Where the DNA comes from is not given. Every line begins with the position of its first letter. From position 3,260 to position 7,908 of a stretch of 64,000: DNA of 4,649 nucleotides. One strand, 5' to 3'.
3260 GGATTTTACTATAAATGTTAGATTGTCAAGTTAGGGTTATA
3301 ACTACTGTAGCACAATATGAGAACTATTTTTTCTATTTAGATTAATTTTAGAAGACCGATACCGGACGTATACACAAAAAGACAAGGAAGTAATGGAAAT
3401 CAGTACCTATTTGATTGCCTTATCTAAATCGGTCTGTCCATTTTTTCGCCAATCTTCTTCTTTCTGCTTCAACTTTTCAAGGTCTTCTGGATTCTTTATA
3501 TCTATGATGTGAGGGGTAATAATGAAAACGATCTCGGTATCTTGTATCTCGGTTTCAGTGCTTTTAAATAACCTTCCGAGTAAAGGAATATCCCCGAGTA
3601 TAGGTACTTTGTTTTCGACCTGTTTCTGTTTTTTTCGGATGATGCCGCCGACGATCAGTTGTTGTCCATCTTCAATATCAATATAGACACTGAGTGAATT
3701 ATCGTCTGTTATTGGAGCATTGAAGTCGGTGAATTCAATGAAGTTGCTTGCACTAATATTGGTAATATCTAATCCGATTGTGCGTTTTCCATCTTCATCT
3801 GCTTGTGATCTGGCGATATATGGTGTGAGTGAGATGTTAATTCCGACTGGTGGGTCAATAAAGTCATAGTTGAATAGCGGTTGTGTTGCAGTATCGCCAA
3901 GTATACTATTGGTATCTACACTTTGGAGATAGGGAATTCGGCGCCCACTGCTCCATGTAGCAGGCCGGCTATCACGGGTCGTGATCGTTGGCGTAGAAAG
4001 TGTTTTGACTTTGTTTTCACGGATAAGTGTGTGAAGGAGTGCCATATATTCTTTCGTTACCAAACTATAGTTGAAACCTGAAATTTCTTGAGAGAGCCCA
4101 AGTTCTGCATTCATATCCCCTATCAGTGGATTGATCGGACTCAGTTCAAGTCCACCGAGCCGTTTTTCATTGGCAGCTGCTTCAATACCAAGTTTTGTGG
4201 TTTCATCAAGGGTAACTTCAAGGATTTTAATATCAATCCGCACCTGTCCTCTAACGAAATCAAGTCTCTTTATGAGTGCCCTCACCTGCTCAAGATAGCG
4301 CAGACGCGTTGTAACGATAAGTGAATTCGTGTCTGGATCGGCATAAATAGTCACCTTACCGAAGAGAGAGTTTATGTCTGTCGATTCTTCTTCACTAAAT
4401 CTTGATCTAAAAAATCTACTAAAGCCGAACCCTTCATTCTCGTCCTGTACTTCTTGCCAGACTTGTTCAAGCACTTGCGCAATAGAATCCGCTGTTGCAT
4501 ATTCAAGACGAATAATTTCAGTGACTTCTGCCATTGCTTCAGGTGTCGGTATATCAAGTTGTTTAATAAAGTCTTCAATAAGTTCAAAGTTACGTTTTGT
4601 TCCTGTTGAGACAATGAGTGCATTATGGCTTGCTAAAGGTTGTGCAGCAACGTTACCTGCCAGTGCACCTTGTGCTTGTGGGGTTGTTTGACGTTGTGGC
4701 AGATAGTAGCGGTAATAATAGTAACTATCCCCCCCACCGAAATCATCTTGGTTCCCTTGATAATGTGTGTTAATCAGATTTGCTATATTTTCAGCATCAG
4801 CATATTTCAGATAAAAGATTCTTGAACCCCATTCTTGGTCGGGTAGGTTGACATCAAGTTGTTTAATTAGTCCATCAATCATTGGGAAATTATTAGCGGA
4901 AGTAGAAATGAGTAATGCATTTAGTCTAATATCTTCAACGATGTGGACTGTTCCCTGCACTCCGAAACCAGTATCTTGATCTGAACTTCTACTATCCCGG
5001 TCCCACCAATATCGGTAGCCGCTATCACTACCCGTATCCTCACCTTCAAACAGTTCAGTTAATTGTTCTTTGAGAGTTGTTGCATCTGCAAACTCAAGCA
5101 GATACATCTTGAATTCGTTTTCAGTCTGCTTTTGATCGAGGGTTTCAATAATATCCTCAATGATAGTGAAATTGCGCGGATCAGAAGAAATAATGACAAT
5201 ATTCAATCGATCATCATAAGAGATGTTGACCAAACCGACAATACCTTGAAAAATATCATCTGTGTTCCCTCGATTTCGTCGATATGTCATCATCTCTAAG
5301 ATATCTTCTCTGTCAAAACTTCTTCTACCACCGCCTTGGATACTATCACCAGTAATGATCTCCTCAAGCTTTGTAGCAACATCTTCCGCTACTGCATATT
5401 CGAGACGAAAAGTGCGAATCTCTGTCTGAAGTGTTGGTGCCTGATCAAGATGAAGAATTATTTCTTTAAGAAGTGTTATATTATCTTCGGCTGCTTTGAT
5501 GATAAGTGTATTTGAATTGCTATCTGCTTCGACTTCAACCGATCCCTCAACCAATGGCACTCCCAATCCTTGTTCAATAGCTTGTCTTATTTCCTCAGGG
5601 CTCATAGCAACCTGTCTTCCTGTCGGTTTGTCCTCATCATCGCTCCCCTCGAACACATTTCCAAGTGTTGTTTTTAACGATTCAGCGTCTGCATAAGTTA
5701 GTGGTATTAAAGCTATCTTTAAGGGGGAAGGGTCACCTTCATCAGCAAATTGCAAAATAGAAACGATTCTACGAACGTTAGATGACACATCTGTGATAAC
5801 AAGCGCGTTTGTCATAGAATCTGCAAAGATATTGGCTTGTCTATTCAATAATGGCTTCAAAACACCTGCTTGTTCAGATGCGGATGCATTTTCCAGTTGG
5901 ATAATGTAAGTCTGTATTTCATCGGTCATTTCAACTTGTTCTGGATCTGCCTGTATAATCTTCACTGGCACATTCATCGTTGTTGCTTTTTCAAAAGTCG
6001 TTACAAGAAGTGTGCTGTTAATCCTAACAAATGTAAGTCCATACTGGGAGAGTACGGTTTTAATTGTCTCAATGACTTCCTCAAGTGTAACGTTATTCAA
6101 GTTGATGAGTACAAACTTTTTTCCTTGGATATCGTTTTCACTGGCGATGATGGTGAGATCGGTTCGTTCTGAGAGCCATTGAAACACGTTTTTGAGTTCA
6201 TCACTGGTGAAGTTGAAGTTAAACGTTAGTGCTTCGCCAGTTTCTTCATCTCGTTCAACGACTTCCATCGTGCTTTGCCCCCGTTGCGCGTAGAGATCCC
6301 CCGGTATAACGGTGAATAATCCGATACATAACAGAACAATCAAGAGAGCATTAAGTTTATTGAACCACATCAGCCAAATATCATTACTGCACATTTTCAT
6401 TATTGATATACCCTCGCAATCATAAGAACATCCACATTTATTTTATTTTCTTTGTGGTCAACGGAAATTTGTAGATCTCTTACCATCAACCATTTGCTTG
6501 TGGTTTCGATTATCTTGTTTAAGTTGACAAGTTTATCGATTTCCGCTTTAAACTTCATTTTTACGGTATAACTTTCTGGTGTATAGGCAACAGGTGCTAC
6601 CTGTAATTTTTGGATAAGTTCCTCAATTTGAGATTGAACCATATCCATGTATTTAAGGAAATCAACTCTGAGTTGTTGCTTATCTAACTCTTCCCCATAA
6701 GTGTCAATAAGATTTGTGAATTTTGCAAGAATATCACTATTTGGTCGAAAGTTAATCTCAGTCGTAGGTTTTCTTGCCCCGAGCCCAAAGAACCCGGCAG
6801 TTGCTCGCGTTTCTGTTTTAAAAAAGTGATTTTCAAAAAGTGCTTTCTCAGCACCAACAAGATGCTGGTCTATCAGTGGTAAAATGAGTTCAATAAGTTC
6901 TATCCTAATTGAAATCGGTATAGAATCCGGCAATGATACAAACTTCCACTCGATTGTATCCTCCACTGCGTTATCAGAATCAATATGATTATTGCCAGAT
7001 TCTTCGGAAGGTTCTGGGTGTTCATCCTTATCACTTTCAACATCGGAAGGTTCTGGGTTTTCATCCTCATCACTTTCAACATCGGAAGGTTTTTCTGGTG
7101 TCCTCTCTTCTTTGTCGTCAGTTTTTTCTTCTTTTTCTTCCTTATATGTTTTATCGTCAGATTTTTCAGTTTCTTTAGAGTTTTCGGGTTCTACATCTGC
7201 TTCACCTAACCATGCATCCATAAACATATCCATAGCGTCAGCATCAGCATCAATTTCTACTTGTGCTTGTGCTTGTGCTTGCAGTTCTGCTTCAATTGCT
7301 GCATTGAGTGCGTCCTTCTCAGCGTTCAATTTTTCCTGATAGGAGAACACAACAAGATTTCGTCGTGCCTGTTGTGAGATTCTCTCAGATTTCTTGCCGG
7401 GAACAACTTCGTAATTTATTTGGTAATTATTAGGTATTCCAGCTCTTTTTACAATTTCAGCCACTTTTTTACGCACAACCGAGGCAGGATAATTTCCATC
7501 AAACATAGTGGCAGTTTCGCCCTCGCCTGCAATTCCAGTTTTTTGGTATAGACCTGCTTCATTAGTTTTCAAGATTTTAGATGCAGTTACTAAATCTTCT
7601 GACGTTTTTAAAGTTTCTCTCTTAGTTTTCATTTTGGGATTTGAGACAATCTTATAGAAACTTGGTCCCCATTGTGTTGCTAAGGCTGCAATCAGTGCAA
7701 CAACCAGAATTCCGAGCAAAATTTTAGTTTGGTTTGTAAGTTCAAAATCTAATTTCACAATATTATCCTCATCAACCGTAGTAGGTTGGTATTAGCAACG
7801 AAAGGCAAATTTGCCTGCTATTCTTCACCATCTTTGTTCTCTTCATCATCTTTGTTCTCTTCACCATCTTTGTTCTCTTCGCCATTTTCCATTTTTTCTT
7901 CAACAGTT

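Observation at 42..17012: Complete T2SS operon in xps-like order, ending in two tandem paralogous secretins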

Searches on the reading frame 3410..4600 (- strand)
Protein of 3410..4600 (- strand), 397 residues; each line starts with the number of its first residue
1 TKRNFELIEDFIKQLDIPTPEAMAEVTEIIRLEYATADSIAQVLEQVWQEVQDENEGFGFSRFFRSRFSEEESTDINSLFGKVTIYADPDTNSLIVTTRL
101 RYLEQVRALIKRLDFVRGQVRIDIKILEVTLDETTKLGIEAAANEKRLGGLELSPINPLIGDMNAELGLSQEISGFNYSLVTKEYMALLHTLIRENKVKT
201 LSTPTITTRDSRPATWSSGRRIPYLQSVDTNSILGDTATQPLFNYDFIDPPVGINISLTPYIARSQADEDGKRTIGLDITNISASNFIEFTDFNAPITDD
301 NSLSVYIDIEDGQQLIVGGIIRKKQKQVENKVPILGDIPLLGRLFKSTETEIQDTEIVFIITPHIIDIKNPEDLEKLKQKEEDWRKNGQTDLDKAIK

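Call 73: search_solved_structures(query=window:3410-4600:-, max_evalue=1e-15, show_alignments=2)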
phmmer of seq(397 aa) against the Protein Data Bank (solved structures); distinct sequences matched with E-value up to 1e-15: 13.
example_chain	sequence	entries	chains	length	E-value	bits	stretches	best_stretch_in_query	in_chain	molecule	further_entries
5wln_G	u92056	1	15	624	4.2e-26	95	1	14-366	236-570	Type II secretion system protein D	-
6i1x_A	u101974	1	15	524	1.4e-24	89.9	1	12-367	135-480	Type II secretion system protein D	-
6i1y_A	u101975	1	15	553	1.6e-24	89.8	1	170-366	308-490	General secretion pathway protein GspD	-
5wq8_A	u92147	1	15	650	1.9e-24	89.5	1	170-366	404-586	Type II secretion system protein D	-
9k8v_A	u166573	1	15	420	6e-24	87.9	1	170-366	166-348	General secretion pathway protein D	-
5wq9_A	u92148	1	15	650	1.2e-23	86.9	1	170-366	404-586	Type II secretion system protein D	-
5wq7_A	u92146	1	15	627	2.1e-23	86.1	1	8-386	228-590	Putative type II secretion system protein D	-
5zdh_A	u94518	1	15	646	1.7e-22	83.1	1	156-366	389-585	Type II secretion system protein D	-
5w68_A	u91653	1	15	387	2e-22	82.8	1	156-366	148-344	Putative type II secretion protein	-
6hcg_A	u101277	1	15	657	1.3e-18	70.3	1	12-367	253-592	Type II secretion system protein D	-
8jvb_A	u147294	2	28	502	4.9e-17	65.1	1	156-382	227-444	Type II and III secretion system protein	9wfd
4av2_A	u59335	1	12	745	1.3e-16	63.7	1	76-367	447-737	TYPE IV PILUS BIOGENESIS AND COMPETENCE PROTEIN PILQ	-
9sh1_A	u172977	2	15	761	1.4e-16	63.7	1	76-366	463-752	Type IV pilus biogenesis and competence protein PilQ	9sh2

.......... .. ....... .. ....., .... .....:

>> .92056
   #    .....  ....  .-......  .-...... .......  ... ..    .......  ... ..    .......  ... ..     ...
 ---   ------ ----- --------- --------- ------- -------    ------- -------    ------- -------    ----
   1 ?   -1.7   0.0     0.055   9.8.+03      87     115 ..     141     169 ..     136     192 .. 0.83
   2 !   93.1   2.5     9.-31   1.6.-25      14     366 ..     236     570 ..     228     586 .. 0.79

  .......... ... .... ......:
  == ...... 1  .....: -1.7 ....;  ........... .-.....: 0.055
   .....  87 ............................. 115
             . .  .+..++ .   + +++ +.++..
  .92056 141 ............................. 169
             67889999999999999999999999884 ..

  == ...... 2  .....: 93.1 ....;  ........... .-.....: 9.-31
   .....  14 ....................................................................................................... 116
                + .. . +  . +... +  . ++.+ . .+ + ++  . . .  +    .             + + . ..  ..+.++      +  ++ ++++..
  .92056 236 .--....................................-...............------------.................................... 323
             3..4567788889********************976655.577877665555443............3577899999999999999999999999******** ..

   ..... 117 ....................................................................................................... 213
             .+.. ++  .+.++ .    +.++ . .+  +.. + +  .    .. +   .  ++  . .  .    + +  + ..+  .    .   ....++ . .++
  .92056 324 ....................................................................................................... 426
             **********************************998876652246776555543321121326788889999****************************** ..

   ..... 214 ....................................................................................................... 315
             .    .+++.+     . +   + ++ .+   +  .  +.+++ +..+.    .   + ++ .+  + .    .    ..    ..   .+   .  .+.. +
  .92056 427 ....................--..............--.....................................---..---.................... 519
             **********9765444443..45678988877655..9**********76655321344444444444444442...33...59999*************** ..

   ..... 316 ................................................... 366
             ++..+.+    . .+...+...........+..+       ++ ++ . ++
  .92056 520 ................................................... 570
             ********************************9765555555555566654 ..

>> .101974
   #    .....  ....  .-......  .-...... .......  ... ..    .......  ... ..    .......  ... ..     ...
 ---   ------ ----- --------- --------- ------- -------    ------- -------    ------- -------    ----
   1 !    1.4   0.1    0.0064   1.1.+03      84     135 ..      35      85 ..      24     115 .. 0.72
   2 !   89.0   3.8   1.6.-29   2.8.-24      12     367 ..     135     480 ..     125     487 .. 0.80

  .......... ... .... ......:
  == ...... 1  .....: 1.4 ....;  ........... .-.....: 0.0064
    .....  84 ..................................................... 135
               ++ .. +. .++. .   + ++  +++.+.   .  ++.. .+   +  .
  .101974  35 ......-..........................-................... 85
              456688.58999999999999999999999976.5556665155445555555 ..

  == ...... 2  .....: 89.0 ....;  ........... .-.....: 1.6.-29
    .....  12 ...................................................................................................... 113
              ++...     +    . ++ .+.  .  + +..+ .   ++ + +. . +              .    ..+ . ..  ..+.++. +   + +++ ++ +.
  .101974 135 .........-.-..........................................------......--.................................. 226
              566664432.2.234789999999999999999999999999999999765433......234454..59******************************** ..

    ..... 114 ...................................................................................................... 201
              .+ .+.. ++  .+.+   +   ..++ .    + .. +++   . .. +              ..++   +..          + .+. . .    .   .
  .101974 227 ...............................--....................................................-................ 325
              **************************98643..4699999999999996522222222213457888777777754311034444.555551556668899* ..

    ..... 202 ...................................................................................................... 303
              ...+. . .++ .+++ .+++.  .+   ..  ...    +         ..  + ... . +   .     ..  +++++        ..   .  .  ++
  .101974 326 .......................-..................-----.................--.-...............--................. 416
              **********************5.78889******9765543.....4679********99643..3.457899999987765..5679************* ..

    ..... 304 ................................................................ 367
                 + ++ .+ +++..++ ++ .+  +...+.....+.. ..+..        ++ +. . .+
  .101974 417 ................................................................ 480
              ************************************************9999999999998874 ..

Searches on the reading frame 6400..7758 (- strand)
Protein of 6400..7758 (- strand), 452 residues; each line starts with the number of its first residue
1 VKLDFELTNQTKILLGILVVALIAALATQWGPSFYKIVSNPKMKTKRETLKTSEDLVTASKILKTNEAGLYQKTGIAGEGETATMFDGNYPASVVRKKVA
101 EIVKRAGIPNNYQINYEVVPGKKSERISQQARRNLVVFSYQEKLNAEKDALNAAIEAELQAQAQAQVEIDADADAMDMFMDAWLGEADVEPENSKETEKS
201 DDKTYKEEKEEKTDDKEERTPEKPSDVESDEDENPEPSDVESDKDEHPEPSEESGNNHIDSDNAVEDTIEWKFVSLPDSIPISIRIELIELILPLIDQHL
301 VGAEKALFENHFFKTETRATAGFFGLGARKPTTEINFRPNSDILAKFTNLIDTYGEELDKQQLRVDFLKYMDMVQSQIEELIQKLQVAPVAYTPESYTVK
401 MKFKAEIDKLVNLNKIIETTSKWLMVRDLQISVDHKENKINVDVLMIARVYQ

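Call 4: search_protein_families(library=pfam, proteins=[window:6400-7758:-], max_evalue=0.01)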
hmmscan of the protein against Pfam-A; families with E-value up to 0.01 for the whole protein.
window:6400-7758:- (452 aa): 0 families

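Call 5: search_protein_families(library=ncbifam, proteins=[window:6400-7758:-], max_evalue=0.01)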
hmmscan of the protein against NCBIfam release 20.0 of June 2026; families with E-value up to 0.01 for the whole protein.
window:6400-7758:- (452 aa): 0 families

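Call 26: find_homologous_proteins(query=window:6400-7758:-, max_evalue=0.001)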
Query window:6400-7758:- (452 aa): 91 proteins with E <= 0.001 among 8000 candidates.
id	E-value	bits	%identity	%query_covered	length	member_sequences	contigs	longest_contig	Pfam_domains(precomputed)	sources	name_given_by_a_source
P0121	1.6e-290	981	100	100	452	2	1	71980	-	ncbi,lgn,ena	-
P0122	1.8e-283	958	85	100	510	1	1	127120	-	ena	-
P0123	1.1e-257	873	90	100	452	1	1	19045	-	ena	-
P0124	2.9e-256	868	89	100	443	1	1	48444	-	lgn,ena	-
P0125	2.5e-226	769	79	100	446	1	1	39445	-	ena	-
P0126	1.0e-218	744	78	100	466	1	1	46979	-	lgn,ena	-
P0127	2.6e-212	723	76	100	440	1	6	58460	-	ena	-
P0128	1.2e-209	714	74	100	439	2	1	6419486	-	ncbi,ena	-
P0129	3.2e-209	713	74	100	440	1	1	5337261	-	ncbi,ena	-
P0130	1.0e-205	701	75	100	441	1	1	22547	-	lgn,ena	-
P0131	1.8e-201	688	71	100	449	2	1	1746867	-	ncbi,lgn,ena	-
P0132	7.3e-195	666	70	100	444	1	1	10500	-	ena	-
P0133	3.0e-194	664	70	100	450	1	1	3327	-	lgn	-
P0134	1.2e-193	662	69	100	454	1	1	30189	-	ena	-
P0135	5.0e-192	656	70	100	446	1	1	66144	-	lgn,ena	-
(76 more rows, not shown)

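Call 42: predict_structure(alignment_id=A2)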
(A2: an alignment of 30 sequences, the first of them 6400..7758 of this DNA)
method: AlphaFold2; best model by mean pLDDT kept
length: 452 residues; sequences in the alignment: 30
mean_pLDDT: 68.1   pTM: 0.53
mean pLDDT of the five models: 68.1, 66.5, 65.2, 62.3, 59.8
residues with pLDDT >= 90: 41; 70-90: 224; 50-70: 90; < 50: 97
segments of 3 or more residues with pLDDT < 50: 1-5, 34-38, 186-270
pLDDT, mean of each block of 10 residues (from residue 1): 52 75 63 49 56 65 69 65 57 76 85 80 72 83 91 89 78 75 54 32 33 35 36 30 33 26 31 84 91 87 78 84 70 85 90 81 91 89 74 74 86 83 79 76 78 52
secondary structure, 60 per line:
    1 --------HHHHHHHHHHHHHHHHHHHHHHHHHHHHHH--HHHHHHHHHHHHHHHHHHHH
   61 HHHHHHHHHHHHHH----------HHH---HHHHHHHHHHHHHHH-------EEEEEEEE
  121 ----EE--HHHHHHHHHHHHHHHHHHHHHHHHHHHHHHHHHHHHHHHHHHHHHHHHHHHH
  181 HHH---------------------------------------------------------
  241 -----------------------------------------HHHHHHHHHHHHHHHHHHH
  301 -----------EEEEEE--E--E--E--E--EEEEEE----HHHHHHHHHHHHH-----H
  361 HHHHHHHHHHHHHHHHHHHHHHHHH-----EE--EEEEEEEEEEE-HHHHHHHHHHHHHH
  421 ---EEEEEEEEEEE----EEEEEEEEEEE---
elements in order: H9-38 H41-74 H91-105 E113-120 H129-183 H282-300 E312-317 E332-337 H342-354 H360-385 E395-405 H407-420 E424-434 E439-449
